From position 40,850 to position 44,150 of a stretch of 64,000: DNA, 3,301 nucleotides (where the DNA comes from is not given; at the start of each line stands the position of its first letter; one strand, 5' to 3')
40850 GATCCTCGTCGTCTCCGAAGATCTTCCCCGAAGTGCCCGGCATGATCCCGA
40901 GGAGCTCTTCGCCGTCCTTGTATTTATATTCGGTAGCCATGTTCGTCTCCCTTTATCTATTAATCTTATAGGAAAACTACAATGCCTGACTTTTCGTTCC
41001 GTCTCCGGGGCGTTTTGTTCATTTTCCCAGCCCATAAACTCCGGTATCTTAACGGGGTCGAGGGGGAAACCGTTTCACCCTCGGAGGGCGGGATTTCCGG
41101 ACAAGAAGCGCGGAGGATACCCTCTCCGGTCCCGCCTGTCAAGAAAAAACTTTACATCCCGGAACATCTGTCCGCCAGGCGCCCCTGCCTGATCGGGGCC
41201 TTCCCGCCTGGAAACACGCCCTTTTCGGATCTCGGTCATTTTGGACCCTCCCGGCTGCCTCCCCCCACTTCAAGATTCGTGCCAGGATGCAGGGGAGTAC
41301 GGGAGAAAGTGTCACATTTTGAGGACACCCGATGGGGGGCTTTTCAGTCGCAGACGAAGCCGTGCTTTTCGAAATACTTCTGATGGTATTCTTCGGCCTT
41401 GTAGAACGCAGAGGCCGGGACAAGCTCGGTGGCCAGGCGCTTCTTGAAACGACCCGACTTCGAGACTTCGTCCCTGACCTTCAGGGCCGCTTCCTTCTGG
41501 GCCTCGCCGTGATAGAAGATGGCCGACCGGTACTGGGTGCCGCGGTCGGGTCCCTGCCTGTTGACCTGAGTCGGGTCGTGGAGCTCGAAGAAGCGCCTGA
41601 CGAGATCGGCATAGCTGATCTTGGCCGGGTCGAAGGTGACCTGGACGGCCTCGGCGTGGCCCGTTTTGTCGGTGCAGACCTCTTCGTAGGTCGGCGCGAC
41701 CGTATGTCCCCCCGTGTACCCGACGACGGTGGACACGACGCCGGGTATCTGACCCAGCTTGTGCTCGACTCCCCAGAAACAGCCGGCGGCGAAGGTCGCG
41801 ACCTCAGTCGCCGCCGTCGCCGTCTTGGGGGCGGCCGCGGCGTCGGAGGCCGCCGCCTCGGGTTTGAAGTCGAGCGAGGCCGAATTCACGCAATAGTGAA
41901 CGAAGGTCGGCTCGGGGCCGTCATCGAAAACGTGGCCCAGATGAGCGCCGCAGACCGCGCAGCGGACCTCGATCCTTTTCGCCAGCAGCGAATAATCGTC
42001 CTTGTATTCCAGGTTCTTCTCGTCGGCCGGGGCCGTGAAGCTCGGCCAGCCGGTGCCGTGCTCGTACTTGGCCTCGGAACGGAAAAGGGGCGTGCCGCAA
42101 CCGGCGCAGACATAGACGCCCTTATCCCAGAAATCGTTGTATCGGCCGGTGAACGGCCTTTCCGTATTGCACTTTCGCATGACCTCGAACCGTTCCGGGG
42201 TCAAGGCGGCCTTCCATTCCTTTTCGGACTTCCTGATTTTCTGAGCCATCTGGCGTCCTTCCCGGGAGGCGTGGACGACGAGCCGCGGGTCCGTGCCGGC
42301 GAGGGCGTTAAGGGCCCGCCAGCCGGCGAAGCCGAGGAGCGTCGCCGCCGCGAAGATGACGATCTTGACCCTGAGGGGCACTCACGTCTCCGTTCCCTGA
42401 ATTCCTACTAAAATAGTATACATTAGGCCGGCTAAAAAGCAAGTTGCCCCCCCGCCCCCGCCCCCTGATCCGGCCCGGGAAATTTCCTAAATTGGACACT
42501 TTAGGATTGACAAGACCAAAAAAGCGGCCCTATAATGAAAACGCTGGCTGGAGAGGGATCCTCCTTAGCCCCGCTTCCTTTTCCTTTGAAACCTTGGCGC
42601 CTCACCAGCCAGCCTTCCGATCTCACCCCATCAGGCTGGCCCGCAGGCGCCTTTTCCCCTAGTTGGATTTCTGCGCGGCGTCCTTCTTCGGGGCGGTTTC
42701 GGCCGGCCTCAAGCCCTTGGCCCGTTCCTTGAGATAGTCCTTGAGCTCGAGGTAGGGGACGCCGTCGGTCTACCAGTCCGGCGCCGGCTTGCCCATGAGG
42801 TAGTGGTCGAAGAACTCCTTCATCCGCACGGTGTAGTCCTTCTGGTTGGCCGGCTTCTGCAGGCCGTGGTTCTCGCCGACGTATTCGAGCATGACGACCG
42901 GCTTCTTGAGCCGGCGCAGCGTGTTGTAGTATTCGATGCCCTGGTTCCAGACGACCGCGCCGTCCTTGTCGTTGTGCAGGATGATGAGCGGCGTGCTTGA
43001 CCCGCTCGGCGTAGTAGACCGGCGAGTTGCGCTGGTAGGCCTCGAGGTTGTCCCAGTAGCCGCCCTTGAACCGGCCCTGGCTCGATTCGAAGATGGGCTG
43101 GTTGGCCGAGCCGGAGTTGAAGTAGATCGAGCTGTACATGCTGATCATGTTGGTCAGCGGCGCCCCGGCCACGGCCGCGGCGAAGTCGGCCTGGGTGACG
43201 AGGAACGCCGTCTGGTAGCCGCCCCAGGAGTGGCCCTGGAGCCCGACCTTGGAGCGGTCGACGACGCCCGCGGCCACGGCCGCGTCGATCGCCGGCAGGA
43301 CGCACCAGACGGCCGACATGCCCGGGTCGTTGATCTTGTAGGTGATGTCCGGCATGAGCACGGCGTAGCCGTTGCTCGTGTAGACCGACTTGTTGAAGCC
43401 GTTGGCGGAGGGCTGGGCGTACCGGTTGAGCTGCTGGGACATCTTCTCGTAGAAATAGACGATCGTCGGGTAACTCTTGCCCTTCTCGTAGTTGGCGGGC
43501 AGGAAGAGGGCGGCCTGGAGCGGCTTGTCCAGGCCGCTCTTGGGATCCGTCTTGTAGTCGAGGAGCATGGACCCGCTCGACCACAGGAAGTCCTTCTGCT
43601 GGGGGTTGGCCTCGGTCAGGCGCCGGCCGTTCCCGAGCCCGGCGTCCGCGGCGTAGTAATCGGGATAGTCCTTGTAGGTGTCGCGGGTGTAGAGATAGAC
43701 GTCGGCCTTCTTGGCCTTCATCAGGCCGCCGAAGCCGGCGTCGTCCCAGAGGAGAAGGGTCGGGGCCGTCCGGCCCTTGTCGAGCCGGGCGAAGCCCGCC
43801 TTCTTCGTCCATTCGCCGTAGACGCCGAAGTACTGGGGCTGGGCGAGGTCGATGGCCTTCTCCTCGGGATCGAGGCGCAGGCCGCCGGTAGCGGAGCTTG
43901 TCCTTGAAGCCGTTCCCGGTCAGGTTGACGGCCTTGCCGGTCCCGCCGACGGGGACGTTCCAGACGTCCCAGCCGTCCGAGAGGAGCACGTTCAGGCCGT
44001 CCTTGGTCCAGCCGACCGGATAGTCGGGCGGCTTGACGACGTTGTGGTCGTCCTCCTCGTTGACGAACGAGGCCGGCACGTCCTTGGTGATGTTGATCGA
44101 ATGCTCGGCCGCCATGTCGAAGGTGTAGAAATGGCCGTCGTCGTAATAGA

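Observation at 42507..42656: Consensus promoter driving a structured, anti-Shine-Dalgarno-bearing RNA with two mutually exclusive folds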

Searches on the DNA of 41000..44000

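Call 4: search_rna_families(source=window, start=41000, end=44000, threshold=evalue, max_evalue=10, show_alignments=3)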
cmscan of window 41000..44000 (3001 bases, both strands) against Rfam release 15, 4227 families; matches with E-value up to 10: 1.
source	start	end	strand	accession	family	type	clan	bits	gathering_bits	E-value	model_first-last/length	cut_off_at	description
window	42543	42614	-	RF00873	mir-550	Gene; miRNA;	-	16.8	81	7.7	1-85/85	no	mir-550 microRNA precursor family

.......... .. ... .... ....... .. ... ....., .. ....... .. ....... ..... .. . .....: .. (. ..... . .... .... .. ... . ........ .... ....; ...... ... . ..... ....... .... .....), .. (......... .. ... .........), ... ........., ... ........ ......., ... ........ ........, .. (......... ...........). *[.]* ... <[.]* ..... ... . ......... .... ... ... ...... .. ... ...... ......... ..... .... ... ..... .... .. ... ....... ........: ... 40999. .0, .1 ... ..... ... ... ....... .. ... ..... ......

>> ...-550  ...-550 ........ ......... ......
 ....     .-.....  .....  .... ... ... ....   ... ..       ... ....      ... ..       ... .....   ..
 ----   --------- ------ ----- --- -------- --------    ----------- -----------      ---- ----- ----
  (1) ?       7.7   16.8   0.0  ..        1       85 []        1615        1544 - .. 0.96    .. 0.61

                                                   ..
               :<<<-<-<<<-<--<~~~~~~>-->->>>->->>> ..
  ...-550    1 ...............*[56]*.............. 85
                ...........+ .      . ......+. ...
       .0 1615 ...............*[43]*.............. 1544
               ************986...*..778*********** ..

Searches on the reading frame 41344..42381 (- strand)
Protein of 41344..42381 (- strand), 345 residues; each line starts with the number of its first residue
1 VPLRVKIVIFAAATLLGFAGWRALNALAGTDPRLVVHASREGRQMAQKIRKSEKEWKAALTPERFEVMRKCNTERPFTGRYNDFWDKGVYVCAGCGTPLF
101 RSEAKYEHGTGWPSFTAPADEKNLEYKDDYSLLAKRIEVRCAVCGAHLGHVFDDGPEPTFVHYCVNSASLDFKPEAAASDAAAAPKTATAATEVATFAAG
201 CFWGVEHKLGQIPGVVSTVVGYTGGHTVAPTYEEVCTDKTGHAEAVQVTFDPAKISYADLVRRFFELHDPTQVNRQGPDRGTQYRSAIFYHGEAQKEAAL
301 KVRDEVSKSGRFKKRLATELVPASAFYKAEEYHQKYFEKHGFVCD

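Call 9: search_protein_families(library=pfam, proteins=[window:41344-42381:-])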
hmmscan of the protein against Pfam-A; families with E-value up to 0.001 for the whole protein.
window:41344-42381:- (345 aa): 2 families
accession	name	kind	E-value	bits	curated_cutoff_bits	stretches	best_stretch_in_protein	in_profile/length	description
PF01625.27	PMSR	-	6.9e-64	215.2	23.7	1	195-340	2-147/153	Peptide methionine sulfoxide reductase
PF01641.26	SelR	-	3.1e-46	156.5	24.9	1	60-174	1-116/116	SelR domain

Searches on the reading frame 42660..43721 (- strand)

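Call 9: search_protein_families(library=pfam, proteins=[window:42660-43721:-])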
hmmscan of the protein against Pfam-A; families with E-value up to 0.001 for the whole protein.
window:42660-43721:- (354 aa): 1 family
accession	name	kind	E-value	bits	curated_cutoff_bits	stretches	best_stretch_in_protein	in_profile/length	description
PF00326.27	Peptidase_S9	-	1.7e-11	44.4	22.6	1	144-242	51-142/213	Prolyl oligopeptidase family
